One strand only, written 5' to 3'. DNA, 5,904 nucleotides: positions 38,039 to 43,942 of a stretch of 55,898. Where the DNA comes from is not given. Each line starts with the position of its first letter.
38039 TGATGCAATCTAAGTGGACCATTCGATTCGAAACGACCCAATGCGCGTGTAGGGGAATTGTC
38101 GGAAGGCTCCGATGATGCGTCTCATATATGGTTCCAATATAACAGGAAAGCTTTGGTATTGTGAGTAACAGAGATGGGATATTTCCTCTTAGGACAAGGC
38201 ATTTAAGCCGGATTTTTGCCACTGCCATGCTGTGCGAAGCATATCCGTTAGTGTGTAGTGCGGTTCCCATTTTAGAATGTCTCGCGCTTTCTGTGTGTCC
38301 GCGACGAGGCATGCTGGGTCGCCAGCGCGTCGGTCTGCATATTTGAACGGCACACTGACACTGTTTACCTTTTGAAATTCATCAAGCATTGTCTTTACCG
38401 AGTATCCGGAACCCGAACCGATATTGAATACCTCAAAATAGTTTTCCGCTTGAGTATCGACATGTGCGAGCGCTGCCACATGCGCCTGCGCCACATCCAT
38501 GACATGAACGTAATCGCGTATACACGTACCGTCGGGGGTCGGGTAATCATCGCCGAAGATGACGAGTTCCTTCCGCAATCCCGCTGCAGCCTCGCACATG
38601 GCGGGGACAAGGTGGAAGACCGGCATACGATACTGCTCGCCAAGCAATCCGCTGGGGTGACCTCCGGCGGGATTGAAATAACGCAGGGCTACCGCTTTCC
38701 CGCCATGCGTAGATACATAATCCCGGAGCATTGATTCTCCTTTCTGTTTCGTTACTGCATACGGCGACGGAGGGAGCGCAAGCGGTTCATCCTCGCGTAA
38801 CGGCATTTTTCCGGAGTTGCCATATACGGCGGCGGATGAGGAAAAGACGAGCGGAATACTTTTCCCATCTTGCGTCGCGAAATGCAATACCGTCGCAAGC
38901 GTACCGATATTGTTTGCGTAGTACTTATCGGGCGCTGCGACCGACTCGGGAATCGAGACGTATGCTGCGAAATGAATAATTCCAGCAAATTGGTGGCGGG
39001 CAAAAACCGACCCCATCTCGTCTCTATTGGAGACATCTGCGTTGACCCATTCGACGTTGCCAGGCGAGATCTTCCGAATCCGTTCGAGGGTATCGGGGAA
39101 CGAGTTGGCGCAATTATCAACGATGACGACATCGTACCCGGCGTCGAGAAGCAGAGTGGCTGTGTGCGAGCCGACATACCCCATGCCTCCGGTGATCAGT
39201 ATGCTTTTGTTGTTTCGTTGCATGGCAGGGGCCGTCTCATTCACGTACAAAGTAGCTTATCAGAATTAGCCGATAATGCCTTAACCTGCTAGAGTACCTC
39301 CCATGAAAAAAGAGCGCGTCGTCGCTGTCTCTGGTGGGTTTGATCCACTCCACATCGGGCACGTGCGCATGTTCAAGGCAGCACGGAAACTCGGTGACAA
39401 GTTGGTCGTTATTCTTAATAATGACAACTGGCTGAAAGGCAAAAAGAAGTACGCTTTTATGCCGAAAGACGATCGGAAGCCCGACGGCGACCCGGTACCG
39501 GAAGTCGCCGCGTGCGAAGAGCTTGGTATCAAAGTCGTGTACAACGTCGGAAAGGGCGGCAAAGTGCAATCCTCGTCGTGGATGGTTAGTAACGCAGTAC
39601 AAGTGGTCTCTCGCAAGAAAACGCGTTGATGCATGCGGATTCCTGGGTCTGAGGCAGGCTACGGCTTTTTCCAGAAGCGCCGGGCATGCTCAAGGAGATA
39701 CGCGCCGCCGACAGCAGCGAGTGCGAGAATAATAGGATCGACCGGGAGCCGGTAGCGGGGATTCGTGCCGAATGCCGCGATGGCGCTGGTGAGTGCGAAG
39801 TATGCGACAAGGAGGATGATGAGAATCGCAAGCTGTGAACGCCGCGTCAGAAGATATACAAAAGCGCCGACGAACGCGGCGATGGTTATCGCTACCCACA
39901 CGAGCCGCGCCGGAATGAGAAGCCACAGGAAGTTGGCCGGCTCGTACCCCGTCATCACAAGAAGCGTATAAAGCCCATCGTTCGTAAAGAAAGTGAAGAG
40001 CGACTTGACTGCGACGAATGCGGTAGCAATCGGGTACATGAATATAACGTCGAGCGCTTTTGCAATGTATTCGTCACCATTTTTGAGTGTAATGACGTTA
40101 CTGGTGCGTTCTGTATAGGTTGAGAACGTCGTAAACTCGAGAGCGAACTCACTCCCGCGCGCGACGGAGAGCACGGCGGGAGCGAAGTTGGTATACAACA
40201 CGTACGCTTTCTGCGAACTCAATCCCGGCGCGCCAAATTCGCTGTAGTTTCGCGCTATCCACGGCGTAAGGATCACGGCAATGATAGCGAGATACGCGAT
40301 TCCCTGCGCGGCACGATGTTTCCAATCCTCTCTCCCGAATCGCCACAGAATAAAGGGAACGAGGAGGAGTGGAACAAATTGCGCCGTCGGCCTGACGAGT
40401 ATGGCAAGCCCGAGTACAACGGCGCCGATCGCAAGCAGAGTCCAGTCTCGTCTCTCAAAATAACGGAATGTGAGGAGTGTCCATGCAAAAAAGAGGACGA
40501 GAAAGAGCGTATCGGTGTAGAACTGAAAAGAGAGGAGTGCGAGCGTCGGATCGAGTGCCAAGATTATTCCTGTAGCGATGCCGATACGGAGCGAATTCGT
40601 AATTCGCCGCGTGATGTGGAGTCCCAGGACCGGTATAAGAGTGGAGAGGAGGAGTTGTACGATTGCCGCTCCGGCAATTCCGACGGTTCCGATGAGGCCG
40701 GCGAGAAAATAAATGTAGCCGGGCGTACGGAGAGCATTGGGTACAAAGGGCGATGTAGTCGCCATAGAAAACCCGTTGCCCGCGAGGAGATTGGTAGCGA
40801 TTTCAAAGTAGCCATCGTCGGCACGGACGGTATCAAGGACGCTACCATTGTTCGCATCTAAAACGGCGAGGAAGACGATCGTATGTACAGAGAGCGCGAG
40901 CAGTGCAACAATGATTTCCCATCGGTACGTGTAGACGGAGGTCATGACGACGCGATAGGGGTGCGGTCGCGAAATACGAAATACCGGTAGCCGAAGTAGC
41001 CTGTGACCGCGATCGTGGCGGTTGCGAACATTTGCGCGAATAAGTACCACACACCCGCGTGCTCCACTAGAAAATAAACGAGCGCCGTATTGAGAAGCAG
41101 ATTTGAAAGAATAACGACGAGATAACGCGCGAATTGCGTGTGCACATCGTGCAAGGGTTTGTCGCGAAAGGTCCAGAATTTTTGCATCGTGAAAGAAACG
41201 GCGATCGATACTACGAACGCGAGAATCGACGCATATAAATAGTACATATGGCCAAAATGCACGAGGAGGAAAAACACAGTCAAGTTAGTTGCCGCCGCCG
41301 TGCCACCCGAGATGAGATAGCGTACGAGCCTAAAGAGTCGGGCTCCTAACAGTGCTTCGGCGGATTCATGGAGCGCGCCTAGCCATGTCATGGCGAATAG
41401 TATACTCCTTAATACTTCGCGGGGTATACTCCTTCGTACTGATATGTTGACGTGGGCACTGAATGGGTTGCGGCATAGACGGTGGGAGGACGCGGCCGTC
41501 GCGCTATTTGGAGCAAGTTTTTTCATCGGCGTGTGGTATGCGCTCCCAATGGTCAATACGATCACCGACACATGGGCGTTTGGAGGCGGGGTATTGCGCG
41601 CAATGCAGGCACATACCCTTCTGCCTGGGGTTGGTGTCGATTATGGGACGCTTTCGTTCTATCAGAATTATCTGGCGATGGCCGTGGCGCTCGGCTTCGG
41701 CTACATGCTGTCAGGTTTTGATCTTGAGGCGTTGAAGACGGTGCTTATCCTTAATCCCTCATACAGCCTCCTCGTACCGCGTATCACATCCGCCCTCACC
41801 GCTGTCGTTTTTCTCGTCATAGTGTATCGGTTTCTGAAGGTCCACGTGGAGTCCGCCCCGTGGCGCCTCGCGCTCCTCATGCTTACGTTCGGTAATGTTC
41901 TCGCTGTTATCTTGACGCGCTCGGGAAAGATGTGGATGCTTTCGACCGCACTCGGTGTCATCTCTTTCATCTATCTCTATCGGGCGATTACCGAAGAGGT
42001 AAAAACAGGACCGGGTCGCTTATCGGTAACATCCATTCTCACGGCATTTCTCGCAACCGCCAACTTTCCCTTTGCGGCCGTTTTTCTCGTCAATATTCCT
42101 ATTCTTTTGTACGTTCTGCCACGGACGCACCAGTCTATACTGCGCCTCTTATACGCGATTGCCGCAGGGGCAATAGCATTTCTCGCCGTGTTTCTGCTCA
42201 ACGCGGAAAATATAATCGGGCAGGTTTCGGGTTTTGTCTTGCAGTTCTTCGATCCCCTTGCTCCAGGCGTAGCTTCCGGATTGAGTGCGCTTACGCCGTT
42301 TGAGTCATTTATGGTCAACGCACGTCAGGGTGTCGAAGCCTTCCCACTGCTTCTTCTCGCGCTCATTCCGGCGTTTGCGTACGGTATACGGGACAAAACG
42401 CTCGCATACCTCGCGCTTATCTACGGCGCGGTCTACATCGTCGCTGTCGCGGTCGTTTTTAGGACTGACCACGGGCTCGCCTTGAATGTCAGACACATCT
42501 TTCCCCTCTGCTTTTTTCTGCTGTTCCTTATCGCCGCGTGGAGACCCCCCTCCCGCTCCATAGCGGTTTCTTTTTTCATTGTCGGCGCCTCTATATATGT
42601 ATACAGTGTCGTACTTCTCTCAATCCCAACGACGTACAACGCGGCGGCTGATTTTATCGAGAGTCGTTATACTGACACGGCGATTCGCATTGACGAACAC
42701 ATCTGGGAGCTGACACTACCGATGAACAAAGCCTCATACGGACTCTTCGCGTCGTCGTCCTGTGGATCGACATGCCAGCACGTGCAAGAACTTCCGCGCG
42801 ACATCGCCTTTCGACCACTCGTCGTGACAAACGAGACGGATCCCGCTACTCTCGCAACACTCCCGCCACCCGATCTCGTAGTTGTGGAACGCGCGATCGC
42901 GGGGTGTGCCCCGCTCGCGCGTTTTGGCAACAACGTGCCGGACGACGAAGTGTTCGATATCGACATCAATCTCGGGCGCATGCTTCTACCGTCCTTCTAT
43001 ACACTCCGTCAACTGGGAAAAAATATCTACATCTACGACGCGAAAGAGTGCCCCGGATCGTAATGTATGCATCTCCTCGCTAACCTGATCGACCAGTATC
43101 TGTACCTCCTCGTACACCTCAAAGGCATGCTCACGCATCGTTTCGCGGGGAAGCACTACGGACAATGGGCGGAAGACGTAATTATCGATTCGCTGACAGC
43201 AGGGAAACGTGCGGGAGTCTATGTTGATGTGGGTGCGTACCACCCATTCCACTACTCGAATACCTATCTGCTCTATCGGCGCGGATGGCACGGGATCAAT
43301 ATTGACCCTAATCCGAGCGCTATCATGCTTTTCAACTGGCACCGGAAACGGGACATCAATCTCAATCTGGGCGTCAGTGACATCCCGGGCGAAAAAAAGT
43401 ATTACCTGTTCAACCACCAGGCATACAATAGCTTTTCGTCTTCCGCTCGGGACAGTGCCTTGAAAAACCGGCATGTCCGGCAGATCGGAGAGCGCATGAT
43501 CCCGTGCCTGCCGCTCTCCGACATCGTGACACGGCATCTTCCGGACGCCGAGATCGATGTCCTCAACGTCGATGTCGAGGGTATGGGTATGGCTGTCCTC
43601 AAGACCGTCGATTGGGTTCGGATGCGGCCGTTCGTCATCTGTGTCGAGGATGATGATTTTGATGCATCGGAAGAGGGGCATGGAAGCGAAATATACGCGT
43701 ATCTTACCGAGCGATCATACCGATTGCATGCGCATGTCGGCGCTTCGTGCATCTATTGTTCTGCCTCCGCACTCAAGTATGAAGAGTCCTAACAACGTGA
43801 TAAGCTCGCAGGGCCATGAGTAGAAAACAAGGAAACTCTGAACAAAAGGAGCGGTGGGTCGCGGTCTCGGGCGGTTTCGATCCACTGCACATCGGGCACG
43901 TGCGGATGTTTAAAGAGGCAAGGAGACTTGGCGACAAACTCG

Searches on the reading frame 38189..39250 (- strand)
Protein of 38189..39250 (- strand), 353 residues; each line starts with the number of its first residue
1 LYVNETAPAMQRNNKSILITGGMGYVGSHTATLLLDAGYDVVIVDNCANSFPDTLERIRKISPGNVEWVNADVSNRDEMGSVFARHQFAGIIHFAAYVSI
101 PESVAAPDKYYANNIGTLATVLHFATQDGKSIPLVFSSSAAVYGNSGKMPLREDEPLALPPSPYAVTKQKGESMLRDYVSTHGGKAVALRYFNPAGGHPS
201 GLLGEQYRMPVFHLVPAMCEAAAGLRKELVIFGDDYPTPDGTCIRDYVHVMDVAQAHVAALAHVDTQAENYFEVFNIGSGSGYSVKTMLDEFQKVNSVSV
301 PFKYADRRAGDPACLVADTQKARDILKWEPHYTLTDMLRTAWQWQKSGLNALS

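Call 9: search_protein_families(library=pfam, proteins=[window:38189-39250:-], max_evalue=0.001)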
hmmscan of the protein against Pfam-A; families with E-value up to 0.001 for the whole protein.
window:38189-39250:- (353 aa): 8 families
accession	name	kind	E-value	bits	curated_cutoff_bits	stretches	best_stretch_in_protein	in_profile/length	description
PF16363.11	GDP_Man_Dehyd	-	3.1e-55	188.4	27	1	18-339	1-330/332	GDP-mannose 4,6 dehydratase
PF01370.27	Epimerase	-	9.2e-49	166.4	20.9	1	17-278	1-240/240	NAD dependent epimerase/dehydratase family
PF01073.25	3Beta_HSD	-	9.4e-12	45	22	1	18-267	1-235/280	3-beta hydroxysteroid dehydrogenase/isomerase family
PF04321.23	RmlD_sub_bind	-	2.9e-10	40.1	27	1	16-181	2-142/287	RmlD substrate binding domain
PF08659.16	KR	-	4.7e-08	33.6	22.6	1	17-148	3-146/180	KR domain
PF02719.21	Polysacc_synt_2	-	3.3e-07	30.2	20.2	1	17-142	1-132/293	Polysaccharide biosynthesis protein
PF07993.18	NAD_binding_4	-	8.1e-06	25.6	20.1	1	86-186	87-199/258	Male sterility protein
PF00106.31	adh_short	-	4.7e-05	23.4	26.6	1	15-85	1-70/195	short chain dehydrogenase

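Call 58: search_protein_families(library=pfam, proteins=[window:38189-39250:-], max_evalue=0.01)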
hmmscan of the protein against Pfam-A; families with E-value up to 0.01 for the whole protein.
window:38189-39250:- (353 aa): 9 families
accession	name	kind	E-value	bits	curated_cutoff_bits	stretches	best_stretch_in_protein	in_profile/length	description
PF16363.11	GDP_Man_Dehyd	-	3.1e-55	188.4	27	1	18-339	1-330/332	GDP-mannose 4,6 dehydratase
PF01370.27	Epimerase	-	9.2e-49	166.4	20.9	1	17-278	1-240/240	NAD dependent epimerase/dehydratase family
PF01073.25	3Beta_HSD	-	9.4e-12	45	22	1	18-267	1-235/280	3-beta hydroxysteroid dehydrogenase/isomerase family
PF04321.23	RmlD_sub_bind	-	2.9e-10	40.1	27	1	16-181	2-142/287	RmlD substrate binding domain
PF08659.16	KR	-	4.7e-08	33.6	22.6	1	17-148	3-146/180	KR domain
PF02719.21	Polysacc_synt_2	-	3.3e-07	30.2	20.2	1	17-142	1-132/293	Polysaccharide biosynthesis protein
PF07993.18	NAD_binding_4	-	8.1e-06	25.6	20.1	1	86-186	87-199/258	Male sterility protein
PF00106.31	adh_short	-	4.7e-05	23.4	26.6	1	15-85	1-70/195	short chain dehydrogenase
PF05368.20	NmrA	-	0.0038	17.3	27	1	14-85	2-69/298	NmrA-like family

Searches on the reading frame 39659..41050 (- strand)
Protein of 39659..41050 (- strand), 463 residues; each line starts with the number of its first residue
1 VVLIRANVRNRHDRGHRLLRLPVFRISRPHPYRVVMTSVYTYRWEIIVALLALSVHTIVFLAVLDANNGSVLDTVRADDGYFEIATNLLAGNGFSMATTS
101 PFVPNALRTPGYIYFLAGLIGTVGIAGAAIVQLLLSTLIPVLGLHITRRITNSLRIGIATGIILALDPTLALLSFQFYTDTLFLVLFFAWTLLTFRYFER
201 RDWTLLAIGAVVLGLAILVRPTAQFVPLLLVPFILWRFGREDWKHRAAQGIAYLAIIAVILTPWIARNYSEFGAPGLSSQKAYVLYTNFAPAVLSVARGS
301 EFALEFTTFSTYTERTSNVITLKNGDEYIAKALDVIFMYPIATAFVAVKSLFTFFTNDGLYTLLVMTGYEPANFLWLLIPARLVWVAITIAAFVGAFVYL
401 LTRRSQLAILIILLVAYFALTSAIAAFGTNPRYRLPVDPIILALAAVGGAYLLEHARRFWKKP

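Call 9: search_protein_families(library=pfam, proteins=[window:39659-41050:-], max_evalue=0.001)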
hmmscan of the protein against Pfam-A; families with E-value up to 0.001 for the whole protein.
window:39659-41050:- (463 aa): 1 family
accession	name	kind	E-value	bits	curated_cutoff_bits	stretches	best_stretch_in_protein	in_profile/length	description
PF13231.12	PMT_2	-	3.2e-10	40.9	26.1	1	119-262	16-156/160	Dolichyl-phosphate-mannose-protein mannosyltransferase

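Call 55: search_solved_structures(query=window:39659-41050:-, max_evalue=0.1)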
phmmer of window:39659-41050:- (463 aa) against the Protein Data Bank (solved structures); distinct sequences matched with E-value up to 0.1: 0.

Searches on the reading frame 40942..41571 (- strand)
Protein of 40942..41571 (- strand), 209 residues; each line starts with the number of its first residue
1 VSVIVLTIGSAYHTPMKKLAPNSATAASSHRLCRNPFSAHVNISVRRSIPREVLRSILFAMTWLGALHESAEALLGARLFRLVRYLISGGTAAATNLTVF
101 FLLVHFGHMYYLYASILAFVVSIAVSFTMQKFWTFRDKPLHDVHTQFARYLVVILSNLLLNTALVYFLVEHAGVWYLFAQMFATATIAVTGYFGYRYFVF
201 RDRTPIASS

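Call 29: search_protein_families(library=pfam, proteins=[window:40942-41571:-], max_evalue=0.0001)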
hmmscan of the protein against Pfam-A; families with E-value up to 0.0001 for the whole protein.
window:40942-41571:- (209 aa): 1 family
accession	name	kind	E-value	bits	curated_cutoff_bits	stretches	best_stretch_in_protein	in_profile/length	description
PF04138.20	GtrA_DPMS_TM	-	1.3e-24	87.1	26.1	1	84-200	1-117/117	GtrA/DPMS, transmembrane domain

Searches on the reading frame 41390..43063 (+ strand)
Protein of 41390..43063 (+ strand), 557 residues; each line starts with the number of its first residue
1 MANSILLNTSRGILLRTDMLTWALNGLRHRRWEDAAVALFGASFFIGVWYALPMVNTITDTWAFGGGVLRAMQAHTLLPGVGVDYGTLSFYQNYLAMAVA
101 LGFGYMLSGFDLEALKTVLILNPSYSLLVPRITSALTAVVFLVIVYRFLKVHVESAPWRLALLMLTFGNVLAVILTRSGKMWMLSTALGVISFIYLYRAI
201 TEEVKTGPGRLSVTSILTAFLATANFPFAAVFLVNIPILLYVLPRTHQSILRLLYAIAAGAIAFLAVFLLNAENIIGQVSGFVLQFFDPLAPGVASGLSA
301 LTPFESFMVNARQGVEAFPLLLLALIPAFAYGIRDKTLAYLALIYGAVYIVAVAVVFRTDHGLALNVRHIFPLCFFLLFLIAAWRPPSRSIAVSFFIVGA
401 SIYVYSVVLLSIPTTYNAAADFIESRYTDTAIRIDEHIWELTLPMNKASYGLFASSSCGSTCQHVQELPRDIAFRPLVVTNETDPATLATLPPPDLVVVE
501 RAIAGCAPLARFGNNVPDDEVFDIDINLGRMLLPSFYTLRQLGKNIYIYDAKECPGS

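Call 28: search_protein_families(library=pfam, proteins=[window:41390-43063:+], max_evalue=0.0001)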
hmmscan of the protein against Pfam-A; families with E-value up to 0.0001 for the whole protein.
window:41390-43063:+ (557 aa): 0 families

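Call 58: search_protein_families(library=pfam, proteins=[window:41390-43063:+], max_evalue=0.01)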
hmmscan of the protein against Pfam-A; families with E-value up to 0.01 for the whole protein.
window:41390-43063:+ (557 aa): 0 families

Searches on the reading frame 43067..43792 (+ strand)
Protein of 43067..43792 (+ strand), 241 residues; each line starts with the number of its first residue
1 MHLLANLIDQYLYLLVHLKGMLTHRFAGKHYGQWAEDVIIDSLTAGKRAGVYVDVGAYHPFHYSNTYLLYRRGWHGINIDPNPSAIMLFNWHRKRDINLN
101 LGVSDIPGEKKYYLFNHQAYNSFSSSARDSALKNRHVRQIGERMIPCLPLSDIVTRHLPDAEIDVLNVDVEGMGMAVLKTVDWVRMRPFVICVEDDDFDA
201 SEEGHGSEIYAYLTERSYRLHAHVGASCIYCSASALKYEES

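Call 28: search_protein_families(library=pfam, proteins=[window:43067-43792:+], max_evalue=0.0001)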
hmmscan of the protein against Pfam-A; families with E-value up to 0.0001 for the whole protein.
window:43067-43792:+ (241 aa): 1 family
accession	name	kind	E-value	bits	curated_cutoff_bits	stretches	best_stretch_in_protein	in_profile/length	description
PF05050.19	Methyltransf_21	-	1.5e-20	74.4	22.7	1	54-220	1-173/173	Methyltransferase FkbM domain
